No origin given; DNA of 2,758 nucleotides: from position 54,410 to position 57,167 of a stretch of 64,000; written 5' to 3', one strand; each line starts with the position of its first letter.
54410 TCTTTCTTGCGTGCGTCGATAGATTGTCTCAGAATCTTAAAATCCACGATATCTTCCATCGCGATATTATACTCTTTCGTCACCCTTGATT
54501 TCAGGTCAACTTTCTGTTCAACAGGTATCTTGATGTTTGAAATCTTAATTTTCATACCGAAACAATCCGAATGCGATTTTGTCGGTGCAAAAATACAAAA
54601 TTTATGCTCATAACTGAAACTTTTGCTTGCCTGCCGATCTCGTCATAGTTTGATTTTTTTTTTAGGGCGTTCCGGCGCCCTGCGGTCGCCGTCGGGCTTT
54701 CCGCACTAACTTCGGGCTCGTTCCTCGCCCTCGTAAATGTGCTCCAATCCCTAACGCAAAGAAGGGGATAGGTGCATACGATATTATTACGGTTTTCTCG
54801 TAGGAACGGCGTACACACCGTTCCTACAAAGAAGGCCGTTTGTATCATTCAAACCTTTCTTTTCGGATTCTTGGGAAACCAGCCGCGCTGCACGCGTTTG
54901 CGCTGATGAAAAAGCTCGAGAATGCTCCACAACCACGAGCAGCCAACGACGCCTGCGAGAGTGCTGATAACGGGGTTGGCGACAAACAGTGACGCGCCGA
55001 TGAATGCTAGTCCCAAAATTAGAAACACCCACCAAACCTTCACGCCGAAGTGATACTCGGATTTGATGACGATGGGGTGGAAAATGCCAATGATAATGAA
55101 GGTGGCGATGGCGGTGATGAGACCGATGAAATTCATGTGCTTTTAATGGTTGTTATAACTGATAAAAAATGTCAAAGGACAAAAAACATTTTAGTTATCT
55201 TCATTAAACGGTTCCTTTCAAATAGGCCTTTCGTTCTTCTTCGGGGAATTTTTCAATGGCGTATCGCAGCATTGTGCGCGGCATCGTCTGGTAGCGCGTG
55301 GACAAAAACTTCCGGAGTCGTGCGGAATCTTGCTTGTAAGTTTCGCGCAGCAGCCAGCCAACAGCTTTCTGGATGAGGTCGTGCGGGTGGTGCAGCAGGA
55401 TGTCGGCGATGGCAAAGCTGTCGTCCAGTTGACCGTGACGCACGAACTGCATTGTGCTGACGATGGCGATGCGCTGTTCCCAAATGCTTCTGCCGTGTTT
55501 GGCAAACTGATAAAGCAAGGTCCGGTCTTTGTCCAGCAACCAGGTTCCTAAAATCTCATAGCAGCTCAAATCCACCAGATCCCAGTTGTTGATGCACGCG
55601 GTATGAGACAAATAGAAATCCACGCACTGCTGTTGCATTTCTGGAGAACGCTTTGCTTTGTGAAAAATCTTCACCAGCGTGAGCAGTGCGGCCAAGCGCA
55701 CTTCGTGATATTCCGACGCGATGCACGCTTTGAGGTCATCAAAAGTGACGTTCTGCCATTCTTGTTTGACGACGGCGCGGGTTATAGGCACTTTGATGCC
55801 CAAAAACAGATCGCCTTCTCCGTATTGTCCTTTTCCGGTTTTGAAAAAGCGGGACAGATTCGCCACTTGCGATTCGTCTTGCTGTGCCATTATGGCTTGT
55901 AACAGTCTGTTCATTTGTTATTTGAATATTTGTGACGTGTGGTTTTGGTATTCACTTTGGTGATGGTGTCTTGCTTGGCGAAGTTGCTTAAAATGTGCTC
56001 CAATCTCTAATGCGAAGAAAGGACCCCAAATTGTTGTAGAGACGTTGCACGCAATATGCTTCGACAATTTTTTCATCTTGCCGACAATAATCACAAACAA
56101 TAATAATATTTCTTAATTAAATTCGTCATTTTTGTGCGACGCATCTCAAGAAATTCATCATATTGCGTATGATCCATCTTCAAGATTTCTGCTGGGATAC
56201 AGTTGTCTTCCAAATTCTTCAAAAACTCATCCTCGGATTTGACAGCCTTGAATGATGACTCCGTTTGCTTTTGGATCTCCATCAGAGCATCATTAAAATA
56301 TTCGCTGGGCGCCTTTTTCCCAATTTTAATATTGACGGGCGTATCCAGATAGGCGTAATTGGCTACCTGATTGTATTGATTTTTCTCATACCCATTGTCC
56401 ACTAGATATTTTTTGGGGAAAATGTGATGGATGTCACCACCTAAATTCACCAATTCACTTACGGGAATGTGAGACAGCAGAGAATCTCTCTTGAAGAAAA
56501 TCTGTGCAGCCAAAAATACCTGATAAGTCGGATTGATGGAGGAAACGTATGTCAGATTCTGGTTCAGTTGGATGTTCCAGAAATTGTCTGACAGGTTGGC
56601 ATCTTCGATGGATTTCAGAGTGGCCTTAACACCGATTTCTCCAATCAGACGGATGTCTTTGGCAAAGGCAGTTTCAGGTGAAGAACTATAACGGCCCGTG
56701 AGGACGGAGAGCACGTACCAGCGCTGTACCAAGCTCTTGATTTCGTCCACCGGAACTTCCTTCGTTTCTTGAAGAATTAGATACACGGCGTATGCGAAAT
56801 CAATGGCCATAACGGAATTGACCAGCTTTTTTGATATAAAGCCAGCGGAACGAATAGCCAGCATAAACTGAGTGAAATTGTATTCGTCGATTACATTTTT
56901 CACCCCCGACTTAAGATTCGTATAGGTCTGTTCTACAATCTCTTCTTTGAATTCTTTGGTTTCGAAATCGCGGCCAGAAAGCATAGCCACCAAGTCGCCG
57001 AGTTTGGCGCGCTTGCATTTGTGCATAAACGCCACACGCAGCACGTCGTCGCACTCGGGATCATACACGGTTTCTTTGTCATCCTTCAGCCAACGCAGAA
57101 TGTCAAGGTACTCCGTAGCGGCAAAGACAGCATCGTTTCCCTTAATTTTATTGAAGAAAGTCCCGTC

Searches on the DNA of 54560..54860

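Call 74: search_rna_families(source=window, start=54560, end=54860, threshold=evalue, max_evalue=1)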
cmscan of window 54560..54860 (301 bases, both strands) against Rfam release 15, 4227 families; matches with E-value up to 1: 0.
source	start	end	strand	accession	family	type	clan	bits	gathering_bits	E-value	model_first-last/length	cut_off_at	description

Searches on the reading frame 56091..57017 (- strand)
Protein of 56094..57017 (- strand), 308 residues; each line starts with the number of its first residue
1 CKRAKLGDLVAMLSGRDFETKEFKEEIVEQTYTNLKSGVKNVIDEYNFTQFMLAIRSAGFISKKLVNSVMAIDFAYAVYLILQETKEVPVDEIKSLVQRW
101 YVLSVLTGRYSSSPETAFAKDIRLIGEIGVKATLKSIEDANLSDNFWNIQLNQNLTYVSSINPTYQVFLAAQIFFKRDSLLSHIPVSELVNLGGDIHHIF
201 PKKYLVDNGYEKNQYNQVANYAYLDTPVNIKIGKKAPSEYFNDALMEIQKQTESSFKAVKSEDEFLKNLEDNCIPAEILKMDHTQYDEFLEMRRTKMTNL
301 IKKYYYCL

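Call 7: search_protein_families(library=pfam, proteins=[window:56091-56900:-], max_evalue=10)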
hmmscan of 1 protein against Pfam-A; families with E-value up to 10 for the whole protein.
window:56091-56900:- (269 aa): 0 families

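Call 49: search_protein_representatives(protein=window:56094-57017:-)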
Query: 308 residues. Proteins with E-value up to 0.001 (for the whole library): 1215; up to 1e-10: 510; up to 1e-30: 97. The best 150 are listed.
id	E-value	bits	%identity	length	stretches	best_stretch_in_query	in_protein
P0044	2.3e-159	546.1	80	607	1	1-308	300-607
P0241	1.4e-89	317.1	84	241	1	1-178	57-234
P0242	1.9e-82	293.7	47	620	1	2-307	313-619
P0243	2.6e-75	270.3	49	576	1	2-278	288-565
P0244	1.4e-73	264.6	43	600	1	3-308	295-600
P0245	2.7e-72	260.4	42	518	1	2-308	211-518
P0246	4.4e-72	259.7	43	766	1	2-306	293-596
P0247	1.0e-70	255.2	41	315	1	3-305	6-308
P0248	1.1e-69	251.9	48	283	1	30-307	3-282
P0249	2.8e-68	247.3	42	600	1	3-308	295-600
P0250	2.7e-67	244.0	43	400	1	3-305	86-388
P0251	8.1e-66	239.2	39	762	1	3-306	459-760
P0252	1.4e-65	238.4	42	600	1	9-307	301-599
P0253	3.8e-65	237.0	40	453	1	3-308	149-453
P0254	1.7e-64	234.8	42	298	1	11-306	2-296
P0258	2.0e-61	224.8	39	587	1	2-306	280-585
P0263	8.3e-60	219.4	38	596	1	3-305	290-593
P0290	2.6e-42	162.0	35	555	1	2-306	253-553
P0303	6.2e-37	144.4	32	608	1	5-306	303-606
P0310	8.5e-35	137.4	31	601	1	3-306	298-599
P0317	1.4e-33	133.3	29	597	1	5-301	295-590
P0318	3.9e-33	131.9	30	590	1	3-306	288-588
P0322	1.3e-32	130.2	34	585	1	9-305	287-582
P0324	4.9e-32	128.3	34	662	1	2-304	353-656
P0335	5.9e-31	124.8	35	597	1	3-305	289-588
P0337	1.5e-30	123.4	31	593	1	2-306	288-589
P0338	2.5e-30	122.7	29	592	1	3-307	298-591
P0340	2.6e-30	122.7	31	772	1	2-302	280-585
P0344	8.1e-30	121.0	31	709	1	3-306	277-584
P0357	1.9e-28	116.6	33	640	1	2-307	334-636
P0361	8.6e-28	114.4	34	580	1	3-303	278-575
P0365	2.1e-27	113.1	31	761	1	2-303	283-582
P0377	2.2e-26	109.8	32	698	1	3-295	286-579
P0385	5.0e-26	108.6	34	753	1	2-306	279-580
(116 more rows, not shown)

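Call 82: search_protein_families(library=pfam, proteins=[P0258, P0263, P0290, P0303, P0310, P0317, P0318, P0337, P0338, P0361], max_evalue=0.01)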
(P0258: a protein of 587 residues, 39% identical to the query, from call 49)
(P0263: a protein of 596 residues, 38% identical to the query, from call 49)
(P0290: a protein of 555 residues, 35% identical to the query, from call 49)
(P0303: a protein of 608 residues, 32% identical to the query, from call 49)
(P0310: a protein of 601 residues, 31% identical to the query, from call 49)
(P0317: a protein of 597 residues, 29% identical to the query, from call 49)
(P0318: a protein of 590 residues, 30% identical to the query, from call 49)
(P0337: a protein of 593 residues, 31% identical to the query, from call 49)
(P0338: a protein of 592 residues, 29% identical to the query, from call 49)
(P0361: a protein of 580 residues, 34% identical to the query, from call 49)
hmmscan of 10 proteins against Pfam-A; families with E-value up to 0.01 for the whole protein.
P0258 (587 aa): 1 family
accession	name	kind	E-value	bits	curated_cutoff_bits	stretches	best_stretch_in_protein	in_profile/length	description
PF01074.27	Glyco_hydro_38N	-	2.9e-42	145.4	25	1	5-235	1-234/270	Glycosyl hydrolases family 38 N-terminal domain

P0263 (596 aa): 1 family
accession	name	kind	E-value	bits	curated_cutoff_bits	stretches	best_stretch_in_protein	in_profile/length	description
PF03235.19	GmrSD_N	-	6.6e-29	101.9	33.2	1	12-214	2-197/199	GmrSD restriction endonuclease, N-terminal domain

P0290 (555 aa): 1 family
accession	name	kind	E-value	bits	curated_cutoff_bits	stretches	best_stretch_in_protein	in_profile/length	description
PF03235.19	GmrSD_N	-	8.3e-21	75.4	33.2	1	1-173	32-197/199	GmrSD restriction endonuclease, N-terminal domain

P0303 (608 aa): 1 family
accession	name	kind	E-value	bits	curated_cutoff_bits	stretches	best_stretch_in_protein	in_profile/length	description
PF03235.19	GmrSD_N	-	1.5e-21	77.9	33.2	1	28-222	9-196/199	GmrSD restriction endonuclease, N-terminal domain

P0310 (601 aa): 1 family
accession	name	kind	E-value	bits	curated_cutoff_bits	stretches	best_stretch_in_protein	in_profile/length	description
PF03235.19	GmrSD_N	-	5.4e-32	112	33.2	1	22-221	7-197/199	GmrSD restriction endonuclease, N-terminal domain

P0317 (597 aa): 1 family
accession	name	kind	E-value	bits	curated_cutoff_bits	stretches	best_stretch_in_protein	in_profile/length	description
PF03235.19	GmrSD_N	-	7.2e-21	75.6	33.2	1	15-215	4-196/199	GmrSD restriction endonuclease, N-terminal domain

P0318 (590 aa): 1 family
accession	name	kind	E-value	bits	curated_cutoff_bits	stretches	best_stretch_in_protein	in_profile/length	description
PF03235.19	GmrSD_N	-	1.4e-29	104.1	33.2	1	13-211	1-197/199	GmrSD restriction endonuclease, N-terminal domain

P0337 (593 aa): 1 family
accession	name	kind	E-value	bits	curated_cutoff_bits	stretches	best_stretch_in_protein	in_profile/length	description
PF03235.19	GmrSD_N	-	3.9e-33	115.7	33.2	1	13-237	1-195/199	GmrSD restriction endonuclease, N-terminal domain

P0338 (592 aa): 1 family
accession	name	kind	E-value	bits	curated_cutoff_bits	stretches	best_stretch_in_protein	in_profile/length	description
PF03235.19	GmrSD_N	-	2.4e-30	106.6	33.2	1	17-221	5-197/199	GmrSD restriction endonuclease, N-terminal domain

P0361 (580 aa): 1 family
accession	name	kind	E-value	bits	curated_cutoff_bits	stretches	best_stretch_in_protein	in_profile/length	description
PF03235.19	GmrSD_N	-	4.7e-29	102.4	33.2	1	15-224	3-195/199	GmrSD restriction endonuclease, N-terminal domain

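Call 83: search_protein_families(library=pfam, proteins=[P0246, P0340, P0344, P0365, P0385, P0377, P0324, P0357, P0335, P0322], max_evalue=0.01)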
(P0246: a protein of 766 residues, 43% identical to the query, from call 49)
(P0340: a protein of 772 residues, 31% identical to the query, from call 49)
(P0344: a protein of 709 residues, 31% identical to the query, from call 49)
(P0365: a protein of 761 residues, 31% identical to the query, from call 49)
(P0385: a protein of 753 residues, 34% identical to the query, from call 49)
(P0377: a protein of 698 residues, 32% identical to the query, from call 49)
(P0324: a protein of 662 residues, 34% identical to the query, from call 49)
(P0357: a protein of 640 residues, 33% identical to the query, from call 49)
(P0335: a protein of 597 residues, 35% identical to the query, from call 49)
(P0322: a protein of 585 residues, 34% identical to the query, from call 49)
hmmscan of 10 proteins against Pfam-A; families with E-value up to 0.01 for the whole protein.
P0246 (766 aa): 3 families
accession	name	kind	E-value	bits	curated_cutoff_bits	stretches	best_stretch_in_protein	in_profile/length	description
PF03235.19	GmrSD_N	-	8.4e-31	108.1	33.2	1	12-215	2-197/199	GmrSD restriction endonuclease, N-terminal domain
PF04326.19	SLFN_AlbA_2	-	8.8e-20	71.8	25.3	1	618-754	1-117/118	Schlafen, AlbA_2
PF07510.16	GmrSD_C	-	0.0044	17.3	23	0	474-589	41-137/138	GmrSD restriction endonucleases, C-terminal domain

P0340 (772 aa): 2 families
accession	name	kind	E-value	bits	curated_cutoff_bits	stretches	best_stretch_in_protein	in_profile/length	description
PF03235.19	GmrSD_N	-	7.9e-28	98.4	33.2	1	15-227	2-195/199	GmrSD restriction endonuclease, N-terminal domain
PF14088.11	DUF4268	-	2e-22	80.1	27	1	631-765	1-138/140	Domain of unknown function (DUF4268)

P0344 (709 aa): 3 families
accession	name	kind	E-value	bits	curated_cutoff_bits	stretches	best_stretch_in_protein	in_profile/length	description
PF03235.19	GmrSD_N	-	1.3e-33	117.3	33.2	1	13-222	2-195/199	GmrSD restriction endonuclease, N-terminal domain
PF18755.6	RAMA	-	1.5e-12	47.8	35.2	1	607-697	11-102/107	Restriction Enzyme Adenine Methylase Associated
PF14267.11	DUF4357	-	0.0042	17.4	38.4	1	657-681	24-49/54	Domain of unknown function (DUF4357)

P0365 (761 aa): 2 families
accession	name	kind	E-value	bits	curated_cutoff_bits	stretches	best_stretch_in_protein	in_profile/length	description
PF03235.19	GmrSD_N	-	1.3e-34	120.5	33.2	1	12-230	1-195/199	GmrSD restriction endonuclease, N-terminal domain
PF04326.19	SLFN_AlbA_2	-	1.2e-17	65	25.3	1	609-747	1-117/118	Schlafen, AlbA_2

P0385 (753 aa): 2 families
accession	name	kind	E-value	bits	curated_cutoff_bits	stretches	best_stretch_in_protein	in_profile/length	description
PF03235.19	GmrSD_N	-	6.7e-32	111.7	33.2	1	16-226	4-195/199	GmrSD restriction endonuclease, N-terminal domain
PF04326.19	SLFN_AlbA_2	-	8.5e-19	68.7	25.3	1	606-737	1-117/118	Schlafen, AlbA_2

P0377 (698 aa): 2 families
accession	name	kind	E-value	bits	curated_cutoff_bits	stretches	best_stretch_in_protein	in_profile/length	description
PF03235.19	GmrSD_N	-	3.1e-31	109.5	33.2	1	15-226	4-198/199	GmrSD restriction endonuclease, N-terminal domain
PF18755.6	RAMA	-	0.0013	19.1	35.2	1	619-690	21-94/107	Restriction Enzyme Adenine Methylase Associated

P0324 (662 aa): 1 family
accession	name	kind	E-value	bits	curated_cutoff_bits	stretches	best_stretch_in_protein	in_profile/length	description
PF03235.19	GmrSD_N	-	4.4e-31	109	33.2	1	16-297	1-194/199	GmrSD restriction endonuclease, N-terminal domain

P0357 (640 aa): 6 families
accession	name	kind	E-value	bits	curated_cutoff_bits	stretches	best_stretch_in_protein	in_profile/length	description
PF12796.13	Ank_2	-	1.5e-35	122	27.3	3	121-212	3-90/90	Ankyrin repeats (3 copies)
PF00023.36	Ank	-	3.3e-31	106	21.1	2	182-213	2-33/33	Ankyrin repeat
PF13637.12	Ank_4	-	1.8e-28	98.4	22.7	3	121-168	3-49/50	Ankyrin repeats (many copies)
PF13606.12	Ank_3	-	6.8e-27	90.6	22.3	2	182-209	2-29/30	Ankyrin repeat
PF13857.12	Ank_5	-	9.9e-22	77.2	27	3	180-220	14-54/56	Ankyrin repeats (many copies)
PF24521.3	Ank_KRIT1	-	5.8e-05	23.3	80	0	76-145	43-115/149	KRIT1 ankyrin-repeats domain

P0335 (597 aa): 2 families
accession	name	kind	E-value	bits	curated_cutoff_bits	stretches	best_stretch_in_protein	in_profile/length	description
PF03235.19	GmrSD_N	-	1.7e-32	113.6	33.2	1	18-234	4-195/199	GmrSD restriction endonuclease, N-terminal domain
PF25051.1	WHD_MCM8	-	0.0053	17.2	26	0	322-347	43-68/80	MCM8 winged helix domain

P0322 (585 aa): 1 family
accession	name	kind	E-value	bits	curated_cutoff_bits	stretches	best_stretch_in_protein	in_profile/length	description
PF03235.19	GmrSD_N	-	9.2e-33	114.5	33.2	1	15-226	2-195/199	GmrSD restriction endonuclease, N-terminal domain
